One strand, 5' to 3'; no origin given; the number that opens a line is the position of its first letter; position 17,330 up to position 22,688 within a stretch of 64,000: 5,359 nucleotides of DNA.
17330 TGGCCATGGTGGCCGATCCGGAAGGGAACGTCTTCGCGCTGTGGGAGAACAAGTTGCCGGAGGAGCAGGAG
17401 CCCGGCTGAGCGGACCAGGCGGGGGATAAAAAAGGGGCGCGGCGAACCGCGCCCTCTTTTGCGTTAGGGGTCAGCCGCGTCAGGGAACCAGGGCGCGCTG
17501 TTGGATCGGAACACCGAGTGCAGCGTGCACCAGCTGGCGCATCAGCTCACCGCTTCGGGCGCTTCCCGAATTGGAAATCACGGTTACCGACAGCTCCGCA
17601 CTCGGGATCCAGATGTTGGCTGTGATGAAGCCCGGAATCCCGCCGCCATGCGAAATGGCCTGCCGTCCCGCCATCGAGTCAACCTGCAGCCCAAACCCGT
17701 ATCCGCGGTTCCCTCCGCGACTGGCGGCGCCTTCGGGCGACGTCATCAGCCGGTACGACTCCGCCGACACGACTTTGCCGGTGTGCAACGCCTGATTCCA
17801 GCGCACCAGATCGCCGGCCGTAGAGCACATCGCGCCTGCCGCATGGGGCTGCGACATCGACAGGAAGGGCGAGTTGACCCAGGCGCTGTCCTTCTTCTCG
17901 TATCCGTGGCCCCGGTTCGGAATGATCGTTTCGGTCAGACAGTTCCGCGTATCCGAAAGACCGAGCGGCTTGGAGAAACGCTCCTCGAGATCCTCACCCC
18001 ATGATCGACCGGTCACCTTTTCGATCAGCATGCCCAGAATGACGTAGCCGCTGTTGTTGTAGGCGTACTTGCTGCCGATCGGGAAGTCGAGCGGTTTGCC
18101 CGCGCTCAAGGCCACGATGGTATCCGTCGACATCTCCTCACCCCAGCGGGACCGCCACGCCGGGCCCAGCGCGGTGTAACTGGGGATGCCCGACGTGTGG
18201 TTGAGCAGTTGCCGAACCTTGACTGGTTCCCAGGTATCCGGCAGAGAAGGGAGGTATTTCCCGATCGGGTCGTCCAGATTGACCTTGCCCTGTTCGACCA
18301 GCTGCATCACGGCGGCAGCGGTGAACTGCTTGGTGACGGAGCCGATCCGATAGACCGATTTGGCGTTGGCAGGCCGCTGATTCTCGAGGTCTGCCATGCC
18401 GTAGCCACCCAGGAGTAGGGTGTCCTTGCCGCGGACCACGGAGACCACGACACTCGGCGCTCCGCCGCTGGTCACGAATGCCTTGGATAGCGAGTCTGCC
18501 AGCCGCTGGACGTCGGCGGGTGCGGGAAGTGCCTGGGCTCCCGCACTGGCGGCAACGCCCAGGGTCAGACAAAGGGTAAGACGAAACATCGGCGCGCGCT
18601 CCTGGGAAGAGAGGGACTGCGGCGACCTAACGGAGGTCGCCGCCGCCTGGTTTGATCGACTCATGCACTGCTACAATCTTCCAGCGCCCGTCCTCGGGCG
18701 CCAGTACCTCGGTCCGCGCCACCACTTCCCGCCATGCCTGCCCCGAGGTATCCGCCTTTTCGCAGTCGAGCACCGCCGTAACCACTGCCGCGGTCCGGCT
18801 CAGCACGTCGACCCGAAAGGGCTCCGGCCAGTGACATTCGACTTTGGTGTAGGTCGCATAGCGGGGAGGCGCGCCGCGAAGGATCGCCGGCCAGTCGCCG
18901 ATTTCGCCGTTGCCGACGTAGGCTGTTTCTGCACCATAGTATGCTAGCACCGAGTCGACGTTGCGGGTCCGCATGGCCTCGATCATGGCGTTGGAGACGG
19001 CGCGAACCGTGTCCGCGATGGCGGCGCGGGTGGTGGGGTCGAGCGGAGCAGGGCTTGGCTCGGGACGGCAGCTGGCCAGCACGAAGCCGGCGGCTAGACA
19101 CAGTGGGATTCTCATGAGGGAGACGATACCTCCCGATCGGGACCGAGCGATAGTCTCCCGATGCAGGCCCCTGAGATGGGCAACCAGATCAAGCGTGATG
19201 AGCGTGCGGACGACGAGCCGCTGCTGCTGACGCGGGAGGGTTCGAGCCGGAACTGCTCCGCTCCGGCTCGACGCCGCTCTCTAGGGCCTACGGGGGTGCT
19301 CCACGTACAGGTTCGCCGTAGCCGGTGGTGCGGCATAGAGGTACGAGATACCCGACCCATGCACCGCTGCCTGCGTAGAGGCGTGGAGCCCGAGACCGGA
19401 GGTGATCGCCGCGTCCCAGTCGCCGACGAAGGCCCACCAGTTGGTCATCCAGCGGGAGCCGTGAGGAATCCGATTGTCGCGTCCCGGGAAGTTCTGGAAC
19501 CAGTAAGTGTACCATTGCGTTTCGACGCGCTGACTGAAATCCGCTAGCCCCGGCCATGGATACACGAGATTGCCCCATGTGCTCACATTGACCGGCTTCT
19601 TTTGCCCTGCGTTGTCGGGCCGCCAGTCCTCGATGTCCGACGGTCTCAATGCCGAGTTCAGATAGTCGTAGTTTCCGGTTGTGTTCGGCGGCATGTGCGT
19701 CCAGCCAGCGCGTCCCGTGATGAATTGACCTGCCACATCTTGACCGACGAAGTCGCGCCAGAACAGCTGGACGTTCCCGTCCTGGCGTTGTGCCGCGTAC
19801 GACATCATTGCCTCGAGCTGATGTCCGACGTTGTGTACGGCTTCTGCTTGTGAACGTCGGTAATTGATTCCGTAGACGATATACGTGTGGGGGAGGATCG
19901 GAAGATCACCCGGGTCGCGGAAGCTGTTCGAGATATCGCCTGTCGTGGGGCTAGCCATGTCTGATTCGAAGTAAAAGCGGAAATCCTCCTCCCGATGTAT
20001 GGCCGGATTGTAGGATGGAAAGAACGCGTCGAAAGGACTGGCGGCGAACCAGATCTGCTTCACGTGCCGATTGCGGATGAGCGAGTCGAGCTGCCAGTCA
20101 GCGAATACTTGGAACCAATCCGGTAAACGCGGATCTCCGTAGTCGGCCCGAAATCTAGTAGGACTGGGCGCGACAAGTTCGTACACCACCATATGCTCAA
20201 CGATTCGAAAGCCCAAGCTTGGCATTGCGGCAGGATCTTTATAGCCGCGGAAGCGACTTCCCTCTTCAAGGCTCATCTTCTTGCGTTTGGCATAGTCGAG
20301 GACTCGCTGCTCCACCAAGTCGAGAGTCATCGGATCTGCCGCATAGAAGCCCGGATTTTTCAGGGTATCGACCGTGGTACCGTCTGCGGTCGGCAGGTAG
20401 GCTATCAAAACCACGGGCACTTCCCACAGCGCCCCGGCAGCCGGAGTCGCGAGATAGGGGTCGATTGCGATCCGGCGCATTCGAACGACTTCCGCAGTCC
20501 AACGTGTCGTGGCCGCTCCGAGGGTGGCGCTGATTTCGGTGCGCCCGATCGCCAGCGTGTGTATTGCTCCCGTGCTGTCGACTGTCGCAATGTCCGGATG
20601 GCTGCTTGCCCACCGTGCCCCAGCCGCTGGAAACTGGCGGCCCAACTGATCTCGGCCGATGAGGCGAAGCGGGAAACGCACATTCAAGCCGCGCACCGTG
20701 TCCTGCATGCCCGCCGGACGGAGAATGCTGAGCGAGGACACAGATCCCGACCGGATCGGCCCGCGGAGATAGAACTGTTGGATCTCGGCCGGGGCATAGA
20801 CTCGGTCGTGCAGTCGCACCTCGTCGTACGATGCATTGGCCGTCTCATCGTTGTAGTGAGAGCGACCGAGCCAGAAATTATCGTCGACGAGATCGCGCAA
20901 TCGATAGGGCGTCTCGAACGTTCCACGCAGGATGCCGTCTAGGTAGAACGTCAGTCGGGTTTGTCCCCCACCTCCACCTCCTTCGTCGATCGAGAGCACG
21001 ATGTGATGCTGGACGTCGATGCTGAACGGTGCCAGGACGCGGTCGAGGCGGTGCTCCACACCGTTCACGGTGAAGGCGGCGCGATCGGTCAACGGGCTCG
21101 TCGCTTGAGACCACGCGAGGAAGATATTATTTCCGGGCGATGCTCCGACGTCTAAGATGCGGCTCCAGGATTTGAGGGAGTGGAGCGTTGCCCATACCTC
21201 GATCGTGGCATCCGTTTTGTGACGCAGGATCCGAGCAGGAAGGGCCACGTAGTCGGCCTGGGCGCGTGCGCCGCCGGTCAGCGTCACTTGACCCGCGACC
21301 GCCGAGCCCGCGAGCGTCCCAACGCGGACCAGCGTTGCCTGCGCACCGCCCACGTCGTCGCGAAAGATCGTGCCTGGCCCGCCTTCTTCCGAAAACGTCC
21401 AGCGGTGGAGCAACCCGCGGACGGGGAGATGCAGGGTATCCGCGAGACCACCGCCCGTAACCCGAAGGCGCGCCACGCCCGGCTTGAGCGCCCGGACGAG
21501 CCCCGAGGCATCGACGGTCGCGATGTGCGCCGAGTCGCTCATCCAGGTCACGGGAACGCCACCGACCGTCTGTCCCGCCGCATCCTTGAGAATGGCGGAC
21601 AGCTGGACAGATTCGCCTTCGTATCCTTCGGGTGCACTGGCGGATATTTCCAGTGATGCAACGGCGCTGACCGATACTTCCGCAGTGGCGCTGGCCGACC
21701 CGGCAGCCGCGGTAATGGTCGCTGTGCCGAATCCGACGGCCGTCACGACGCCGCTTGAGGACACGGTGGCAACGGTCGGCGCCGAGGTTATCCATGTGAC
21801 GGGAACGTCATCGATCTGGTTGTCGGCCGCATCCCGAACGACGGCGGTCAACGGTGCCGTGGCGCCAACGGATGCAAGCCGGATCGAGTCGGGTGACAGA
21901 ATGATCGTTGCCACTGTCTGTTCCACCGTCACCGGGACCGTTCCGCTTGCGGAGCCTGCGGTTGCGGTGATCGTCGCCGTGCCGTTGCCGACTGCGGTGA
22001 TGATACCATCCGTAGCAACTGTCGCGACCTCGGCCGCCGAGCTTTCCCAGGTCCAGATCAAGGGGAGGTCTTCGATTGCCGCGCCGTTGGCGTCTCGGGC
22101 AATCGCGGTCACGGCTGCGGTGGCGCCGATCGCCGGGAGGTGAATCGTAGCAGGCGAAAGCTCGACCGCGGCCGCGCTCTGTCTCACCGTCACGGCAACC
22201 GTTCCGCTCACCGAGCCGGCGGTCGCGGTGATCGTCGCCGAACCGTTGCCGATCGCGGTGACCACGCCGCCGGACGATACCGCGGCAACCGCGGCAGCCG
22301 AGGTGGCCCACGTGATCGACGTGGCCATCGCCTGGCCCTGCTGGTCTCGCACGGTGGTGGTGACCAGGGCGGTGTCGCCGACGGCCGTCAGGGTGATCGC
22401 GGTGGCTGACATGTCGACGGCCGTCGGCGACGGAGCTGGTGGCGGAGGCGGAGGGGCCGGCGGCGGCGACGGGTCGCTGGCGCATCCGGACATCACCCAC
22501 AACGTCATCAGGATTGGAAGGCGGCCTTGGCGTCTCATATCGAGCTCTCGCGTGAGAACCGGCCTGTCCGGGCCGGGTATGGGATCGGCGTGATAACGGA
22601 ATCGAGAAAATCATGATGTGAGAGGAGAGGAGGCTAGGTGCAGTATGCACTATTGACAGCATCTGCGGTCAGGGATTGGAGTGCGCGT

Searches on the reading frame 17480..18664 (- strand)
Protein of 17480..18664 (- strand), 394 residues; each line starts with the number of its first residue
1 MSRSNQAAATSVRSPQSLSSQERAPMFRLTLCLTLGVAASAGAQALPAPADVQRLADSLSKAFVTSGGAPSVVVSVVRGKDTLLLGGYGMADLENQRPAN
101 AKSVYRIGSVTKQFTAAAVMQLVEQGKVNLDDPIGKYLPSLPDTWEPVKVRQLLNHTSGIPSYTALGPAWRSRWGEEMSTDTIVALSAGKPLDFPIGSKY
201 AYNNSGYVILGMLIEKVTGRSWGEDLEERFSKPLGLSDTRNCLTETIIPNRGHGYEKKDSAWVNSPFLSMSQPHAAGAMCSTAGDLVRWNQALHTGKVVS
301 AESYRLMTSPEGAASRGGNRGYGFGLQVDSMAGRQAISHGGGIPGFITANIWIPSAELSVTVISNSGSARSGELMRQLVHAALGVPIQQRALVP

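Call 18: search_protein_families(library=pfam, proteins=[window:17480-18664:-], max_evalue=0.001)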
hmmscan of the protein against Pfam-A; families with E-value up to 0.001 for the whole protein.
window:17480-18664:- (394 aa): 2 families
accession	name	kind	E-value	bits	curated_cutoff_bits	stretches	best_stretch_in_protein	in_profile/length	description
PF00144.29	Beta-lactamase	-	1.3e-73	248.5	27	1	58-381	3-326/329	Beta-lactamase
PF13354.11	Beta-lactamase2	-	7.7e-05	22.6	22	0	98-134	14-50/214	Beta-lactamase enzyme family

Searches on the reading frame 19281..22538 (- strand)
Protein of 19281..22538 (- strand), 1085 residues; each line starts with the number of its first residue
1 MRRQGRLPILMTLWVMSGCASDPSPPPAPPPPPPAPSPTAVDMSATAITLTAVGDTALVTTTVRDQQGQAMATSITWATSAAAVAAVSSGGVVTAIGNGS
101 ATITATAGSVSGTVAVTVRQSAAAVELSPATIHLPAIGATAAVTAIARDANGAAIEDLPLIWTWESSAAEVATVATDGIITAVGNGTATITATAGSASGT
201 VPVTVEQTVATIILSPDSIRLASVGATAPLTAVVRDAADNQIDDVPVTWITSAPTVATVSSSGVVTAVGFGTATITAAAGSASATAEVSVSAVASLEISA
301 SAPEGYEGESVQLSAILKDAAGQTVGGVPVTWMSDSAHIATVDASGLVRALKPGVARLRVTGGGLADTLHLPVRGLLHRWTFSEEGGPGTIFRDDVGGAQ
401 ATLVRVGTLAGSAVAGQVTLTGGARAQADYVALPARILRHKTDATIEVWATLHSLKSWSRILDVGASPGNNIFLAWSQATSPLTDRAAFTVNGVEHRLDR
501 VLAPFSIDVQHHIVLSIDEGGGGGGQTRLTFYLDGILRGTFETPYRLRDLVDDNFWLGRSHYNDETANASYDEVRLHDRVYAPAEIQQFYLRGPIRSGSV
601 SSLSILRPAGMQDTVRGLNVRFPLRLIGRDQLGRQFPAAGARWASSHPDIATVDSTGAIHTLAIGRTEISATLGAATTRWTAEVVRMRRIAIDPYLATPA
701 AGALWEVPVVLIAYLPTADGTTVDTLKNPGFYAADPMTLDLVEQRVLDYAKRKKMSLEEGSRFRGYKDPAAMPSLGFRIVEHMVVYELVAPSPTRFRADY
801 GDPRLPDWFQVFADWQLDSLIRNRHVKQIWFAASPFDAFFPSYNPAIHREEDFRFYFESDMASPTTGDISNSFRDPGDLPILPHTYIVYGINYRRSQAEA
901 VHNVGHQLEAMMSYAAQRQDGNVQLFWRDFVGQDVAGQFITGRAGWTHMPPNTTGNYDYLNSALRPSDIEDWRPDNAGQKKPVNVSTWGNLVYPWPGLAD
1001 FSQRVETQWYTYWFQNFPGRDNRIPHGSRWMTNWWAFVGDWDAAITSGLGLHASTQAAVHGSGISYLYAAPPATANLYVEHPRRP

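Call 99: search_protein_families(library=pfam, proteins=[window:19281-22538:-], max_evalue=0.001)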
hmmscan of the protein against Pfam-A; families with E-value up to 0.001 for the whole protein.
window:19281-22538:- (1085 aa): 4 families
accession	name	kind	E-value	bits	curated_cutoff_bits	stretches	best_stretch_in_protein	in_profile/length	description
PF02368.24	Big_2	-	6.1e-32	109.8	22.8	5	292-361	1-67/79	Bacterial Ig-like domain (group 2)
PF22359.2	Big-like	-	3.3e-25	88.5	27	3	163-206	4-47/48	Bacterial Ig-like domain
PF13385.13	Laminin_G_3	-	1.8e-17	64.3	27.6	1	427-587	3-151/151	Concanavalin A-like lectin/glucanases superfamily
PF02369.22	Big_1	-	5.4e-10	39.7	34.9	0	139-206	17-79/93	Bacterial Ig-like domain (group 1)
